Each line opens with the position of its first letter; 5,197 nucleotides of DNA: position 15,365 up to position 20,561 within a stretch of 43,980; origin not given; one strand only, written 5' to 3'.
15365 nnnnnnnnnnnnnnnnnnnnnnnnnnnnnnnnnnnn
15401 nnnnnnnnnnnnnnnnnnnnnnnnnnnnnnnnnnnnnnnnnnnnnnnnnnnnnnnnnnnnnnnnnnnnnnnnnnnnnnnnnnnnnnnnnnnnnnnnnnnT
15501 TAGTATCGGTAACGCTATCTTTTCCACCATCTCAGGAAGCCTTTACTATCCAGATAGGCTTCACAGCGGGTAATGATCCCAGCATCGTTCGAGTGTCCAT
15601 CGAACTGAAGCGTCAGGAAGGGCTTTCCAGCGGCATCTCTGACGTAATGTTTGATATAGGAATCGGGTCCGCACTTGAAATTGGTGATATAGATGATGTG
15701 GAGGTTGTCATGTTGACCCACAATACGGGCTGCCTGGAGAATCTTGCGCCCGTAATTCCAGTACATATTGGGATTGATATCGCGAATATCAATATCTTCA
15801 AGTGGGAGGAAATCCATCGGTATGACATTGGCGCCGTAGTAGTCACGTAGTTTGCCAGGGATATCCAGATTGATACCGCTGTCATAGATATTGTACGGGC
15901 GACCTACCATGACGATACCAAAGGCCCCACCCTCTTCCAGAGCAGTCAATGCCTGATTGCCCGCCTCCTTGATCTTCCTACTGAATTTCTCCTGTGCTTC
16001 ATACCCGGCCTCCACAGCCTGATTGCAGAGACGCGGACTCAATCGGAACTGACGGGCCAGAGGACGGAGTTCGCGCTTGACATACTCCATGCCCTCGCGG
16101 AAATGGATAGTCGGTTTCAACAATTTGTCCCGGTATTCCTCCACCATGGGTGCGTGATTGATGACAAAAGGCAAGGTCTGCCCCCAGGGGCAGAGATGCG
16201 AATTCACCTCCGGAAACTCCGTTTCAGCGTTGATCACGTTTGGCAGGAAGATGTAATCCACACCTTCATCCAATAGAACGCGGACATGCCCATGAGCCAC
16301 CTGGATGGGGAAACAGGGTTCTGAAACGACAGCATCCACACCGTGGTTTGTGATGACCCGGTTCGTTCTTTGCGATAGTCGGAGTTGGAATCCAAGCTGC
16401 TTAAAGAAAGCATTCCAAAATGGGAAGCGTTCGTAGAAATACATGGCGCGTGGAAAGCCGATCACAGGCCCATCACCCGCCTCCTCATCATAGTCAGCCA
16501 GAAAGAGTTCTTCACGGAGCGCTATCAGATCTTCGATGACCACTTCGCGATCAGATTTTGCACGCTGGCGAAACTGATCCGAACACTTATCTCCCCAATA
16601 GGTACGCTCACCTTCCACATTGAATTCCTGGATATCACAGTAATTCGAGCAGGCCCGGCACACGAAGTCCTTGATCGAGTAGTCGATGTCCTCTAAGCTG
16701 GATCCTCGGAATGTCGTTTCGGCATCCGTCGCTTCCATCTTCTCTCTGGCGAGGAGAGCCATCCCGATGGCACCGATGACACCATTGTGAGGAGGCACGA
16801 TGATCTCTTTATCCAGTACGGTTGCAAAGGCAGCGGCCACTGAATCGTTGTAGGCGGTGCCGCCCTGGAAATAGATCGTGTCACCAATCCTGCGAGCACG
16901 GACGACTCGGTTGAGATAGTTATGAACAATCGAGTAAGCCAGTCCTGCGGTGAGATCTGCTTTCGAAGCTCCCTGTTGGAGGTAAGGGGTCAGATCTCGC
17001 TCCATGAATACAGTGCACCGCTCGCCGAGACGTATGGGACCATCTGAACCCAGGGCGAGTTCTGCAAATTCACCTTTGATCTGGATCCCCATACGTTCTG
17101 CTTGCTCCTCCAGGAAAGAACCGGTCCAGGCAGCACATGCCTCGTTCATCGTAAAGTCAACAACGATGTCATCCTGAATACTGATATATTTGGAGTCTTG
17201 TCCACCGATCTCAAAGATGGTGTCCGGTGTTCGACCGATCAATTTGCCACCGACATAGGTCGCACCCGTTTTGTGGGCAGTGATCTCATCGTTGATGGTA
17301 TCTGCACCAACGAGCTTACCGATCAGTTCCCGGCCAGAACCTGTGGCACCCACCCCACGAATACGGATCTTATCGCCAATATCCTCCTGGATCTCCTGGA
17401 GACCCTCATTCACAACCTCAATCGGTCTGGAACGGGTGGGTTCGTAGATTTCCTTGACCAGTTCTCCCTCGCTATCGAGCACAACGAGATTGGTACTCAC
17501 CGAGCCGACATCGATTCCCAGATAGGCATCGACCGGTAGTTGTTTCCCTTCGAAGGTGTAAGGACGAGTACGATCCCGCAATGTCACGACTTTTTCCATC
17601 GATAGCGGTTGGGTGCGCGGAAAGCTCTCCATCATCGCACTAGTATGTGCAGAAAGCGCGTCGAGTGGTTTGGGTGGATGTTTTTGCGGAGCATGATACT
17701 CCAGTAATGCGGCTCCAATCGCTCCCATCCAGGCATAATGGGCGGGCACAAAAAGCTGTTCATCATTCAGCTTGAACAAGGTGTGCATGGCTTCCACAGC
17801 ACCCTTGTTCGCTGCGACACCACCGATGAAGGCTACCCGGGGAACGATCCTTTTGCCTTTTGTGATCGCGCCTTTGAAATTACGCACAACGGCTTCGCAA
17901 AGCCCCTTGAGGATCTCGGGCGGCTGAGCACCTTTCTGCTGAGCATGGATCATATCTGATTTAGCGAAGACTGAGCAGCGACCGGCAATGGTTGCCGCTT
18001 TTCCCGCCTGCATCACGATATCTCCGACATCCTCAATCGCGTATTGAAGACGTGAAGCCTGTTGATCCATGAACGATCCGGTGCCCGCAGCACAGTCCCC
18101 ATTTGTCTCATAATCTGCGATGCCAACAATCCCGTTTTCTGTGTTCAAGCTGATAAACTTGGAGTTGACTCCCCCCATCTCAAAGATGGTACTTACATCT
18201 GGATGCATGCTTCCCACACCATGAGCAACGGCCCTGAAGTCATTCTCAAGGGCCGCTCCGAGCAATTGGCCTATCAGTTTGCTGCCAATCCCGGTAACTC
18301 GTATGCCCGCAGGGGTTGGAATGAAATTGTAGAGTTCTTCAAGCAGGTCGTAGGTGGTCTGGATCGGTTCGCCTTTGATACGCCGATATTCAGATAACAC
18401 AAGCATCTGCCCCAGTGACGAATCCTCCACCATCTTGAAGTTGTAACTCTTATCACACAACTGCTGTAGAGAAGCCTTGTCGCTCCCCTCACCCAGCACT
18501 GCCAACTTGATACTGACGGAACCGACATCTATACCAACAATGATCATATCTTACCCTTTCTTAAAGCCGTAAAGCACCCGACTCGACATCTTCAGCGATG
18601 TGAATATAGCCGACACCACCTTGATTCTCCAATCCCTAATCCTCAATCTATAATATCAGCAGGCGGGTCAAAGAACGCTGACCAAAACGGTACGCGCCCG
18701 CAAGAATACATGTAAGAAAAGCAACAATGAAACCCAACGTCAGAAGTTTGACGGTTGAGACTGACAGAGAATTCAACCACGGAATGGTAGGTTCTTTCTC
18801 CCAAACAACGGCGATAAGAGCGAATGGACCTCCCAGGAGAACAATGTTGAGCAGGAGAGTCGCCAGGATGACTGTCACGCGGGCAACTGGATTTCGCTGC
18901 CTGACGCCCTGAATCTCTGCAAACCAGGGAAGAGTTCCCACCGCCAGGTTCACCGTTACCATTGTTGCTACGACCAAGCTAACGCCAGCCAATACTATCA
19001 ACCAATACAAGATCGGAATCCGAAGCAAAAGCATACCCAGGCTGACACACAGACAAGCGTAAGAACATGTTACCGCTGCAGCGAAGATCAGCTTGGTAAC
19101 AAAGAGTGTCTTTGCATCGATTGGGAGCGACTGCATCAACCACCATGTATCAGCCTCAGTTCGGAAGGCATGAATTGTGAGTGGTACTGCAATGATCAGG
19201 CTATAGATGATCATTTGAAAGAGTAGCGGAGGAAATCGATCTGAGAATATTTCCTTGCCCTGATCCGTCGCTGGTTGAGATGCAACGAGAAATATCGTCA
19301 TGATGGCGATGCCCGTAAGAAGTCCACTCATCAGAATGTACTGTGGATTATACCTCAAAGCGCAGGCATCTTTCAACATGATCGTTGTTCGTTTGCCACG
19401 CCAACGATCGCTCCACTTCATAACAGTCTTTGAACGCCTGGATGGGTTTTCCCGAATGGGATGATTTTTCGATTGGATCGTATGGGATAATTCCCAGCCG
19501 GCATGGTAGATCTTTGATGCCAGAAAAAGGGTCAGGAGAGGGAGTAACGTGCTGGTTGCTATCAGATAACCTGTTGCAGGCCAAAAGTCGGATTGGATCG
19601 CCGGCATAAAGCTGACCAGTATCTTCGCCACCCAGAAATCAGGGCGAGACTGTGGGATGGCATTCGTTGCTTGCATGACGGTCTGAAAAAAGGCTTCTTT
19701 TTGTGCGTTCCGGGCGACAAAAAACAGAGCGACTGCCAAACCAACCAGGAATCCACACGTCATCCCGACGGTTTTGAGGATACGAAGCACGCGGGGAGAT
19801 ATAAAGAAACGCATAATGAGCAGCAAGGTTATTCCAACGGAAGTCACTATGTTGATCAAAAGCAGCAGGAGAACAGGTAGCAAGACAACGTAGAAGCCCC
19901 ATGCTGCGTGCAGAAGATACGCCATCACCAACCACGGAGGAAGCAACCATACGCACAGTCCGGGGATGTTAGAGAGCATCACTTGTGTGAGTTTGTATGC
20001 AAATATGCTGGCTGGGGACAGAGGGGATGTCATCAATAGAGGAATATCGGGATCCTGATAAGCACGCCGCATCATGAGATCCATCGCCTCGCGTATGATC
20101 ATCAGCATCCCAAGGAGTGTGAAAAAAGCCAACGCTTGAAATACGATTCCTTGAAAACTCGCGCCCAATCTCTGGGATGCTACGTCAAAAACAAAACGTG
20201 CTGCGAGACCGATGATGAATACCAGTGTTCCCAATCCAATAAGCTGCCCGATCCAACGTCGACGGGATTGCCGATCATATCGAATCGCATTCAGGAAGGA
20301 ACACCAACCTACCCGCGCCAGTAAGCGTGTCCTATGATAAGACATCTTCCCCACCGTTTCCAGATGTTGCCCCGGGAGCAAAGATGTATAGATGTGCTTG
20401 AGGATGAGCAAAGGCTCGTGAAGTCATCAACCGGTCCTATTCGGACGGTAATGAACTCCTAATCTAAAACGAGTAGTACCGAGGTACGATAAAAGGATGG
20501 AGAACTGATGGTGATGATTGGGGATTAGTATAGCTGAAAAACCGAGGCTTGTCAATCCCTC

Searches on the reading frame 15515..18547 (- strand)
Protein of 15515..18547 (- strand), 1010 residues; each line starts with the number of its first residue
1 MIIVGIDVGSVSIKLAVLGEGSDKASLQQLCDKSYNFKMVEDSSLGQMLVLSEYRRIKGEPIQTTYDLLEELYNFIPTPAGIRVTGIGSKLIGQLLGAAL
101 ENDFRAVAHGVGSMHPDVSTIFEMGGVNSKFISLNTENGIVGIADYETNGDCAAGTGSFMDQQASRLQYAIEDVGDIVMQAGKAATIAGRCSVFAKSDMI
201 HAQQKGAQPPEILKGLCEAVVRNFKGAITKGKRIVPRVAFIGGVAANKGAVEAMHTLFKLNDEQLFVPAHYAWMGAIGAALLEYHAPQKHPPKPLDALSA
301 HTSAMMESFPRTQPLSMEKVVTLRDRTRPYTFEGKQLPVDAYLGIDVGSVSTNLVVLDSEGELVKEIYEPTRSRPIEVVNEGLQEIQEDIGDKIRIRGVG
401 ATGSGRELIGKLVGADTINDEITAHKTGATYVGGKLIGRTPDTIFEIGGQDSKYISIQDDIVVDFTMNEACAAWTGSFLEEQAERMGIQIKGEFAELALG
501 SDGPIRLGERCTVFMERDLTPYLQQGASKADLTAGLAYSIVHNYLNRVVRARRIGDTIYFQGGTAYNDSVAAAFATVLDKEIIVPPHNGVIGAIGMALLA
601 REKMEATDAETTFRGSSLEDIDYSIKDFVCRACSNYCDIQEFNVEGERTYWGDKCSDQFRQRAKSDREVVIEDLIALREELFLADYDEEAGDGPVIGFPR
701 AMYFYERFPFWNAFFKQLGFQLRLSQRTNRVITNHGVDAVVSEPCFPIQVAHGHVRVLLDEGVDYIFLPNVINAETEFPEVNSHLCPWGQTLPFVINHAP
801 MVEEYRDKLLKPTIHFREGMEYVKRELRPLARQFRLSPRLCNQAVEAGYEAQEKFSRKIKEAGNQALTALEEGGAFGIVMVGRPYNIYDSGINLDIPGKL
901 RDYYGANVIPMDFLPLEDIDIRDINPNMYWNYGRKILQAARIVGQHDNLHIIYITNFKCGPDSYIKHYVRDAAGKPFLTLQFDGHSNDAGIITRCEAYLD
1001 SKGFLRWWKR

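Call 3: search_protein_families(library=pfam, proteins=[window:15515-18547:-], max_evalue=0.1)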
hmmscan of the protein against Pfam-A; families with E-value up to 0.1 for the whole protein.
window:15515-18547:- (1010 aa): 4 families
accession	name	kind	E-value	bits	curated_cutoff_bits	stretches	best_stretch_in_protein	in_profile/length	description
PF01869.26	BcrAD_BadFG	-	1.7e-68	231.5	31.5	2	343-600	1-271/271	BadF/BadG/BcrA/BcrD ATPase family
PF09989.15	DUF2229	-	1e-58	199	29.4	1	696-913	2-217/218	CoA enzyme activase uncharacterised domain (DUF2229)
PF02782.22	FGGY_C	-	0.015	15.5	27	1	528-600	119-194/198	FGGY family of carbohydrate kinases, C-terminal domain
PF05378.19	Hydant_A_N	-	0.09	12.9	25.2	0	343-397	2-58/176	Hydantoinase/oxoprolinase N-terminal region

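Call 4: search_protein_families(library=ncbifam, proteins=[window:15515-18547:-], max_evalue=0.1)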
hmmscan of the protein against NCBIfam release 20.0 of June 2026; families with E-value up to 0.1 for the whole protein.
window:15515-18547:- (1010 aa): 9 families
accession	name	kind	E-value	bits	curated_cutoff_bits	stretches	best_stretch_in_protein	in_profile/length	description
TIGR00241.1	CoA_E_activ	domain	1e-76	257.8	125.4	2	343-599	3-248/248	acyl-CoA dehydratase activase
TIGR03286.1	methan_mark_15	hypoth_equivalog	4.3e-59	200.5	455.75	2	341-600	145-401/404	methanogenesis marker 15 protein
TIGR02259.1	benz_CoA_red_A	equivalog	4.7e-42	144.2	578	2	399-571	233-398/432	benzoyl-CoA reductase subunit A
TIGR03192.1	benz_CoA_bzdQ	equivalog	1.5e-28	100.1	380.2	2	343-603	35-289/293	benzoyl-CoA reductase, bzd-type, subunit Q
TIGR02261.1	benz_CoA_red_D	equivalog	7e-24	84.4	312.85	2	108-281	88-260/262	benzoyl-CoA reductase subunit D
NF009842.0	PRK13317.1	equivalog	3.8e-05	23.2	234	0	174-283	162-272/277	type II pantothenate kinase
NF011660.0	PRK15080.1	equivalog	0.0064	15.7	182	0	556-603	229-276/277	ethanolamine utilization protein EutJ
NF002265.0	PRK01198.1-1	equivalog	0.075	12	534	0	541-614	132-207/352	V-type ATP synthase subunit C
NF007142.0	PRK09585.2-1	equivalog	0.098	11.6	435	0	532-588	280-337/384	anhydro-N-acetylmuramic acid kinase AnmK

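Call 8: search_protein_families(library=padloc, proteins=[window:15515-18547:-], max_evalue=1)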
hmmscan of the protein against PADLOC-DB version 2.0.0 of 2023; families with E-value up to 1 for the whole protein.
window:15515-18547:- (1010 aa): 0 families

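Call 81: search_protein_families(library=pfam, proteins=[L172:1-2064:+], max_evalue=0.001)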
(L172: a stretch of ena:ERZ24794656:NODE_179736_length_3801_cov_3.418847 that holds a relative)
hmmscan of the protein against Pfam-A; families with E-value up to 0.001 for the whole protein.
L172:1-2064:+ (687 aa): 2 families
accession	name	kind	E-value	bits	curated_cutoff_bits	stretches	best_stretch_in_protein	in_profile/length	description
PF09989.15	DUF2229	-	3.2e-59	200.6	29.4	1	373-590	2-217/218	CoA enzyme activase uncharacterised domain (DUF2229)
PF01869.26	BcrAD_BadFG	-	4.5e-41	141.6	31.5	1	20-277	1-271/271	BadF/BadG/BcrA/BcrD ATPase family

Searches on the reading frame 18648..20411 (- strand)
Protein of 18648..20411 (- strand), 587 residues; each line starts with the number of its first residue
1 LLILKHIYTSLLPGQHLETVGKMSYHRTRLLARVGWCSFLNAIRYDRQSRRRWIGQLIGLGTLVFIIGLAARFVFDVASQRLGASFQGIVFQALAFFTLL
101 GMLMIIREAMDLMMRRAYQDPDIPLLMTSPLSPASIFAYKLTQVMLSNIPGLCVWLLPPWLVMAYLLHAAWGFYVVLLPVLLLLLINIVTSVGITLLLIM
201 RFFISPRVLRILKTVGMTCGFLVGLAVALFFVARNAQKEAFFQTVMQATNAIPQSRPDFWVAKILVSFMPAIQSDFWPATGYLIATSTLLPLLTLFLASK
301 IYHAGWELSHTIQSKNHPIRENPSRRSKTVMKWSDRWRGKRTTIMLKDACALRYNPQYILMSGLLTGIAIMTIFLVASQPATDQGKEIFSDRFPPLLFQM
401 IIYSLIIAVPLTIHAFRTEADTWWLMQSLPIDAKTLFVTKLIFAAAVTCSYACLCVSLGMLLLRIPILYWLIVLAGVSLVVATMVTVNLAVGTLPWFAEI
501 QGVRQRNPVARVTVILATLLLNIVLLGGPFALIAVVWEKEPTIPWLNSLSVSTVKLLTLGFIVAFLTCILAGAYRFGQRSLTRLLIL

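Call 63: search_protein_families(library=pfam, proteins=[window:18648-20411:-], max_evalue=0.001)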
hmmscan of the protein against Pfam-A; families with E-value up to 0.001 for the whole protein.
window:18648-20411:- (587 aa): 1 family
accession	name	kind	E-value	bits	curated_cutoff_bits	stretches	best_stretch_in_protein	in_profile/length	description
PF16949.11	ABC_tran_2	-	2.4e-13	50.2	25.7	1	93-566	51-528/542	Putative ATP-binding cassette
